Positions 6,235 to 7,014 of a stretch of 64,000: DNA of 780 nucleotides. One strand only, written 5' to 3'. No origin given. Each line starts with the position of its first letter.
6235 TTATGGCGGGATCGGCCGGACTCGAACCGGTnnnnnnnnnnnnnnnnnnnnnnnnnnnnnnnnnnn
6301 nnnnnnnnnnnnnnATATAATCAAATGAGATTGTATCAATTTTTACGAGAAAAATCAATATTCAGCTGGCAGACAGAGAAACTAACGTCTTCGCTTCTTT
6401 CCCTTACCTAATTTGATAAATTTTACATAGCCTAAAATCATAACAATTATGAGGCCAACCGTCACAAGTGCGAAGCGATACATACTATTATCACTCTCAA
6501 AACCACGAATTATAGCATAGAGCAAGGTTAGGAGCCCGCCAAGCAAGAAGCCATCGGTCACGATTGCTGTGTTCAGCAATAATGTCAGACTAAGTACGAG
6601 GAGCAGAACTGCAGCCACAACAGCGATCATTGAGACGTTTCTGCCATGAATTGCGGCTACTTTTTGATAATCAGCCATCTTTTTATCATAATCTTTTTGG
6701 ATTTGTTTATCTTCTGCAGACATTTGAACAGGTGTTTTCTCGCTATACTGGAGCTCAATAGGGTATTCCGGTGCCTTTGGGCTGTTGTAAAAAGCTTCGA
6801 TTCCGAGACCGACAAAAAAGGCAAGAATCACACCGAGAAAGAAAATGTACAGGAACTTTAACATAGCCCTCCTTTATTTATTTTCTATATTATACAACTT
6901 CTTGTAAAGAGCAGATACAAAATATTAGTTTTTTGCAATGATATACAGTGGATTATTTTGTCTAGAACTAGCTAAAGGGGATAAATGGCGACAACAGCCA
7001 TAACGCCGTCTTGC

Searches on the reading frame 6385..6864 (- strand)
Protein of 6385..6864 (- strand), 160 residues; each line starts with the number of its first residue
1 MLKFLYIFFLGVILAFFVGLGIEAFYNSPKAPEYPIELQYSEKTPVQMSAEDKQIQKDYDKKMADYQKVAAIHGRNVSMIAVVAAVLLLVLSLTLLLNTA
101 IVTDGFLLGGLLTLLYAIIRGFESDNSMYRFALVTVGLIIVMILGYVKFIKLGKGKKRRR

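Call 3: search_protein_families(library=pfam, proteins=[window:6385-6864:-], max_evalue=0.1)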
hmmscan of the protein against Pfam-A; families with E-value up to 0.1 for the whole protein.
window:6385-6864:- (160 aa): 1 family
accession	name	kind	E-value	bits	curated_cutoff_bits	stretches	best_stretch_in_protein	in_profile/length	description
PF03553.21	Na_H_antiporter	-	0.012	15.3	23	1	18-145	59-170/303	Na+/H+ antiporter family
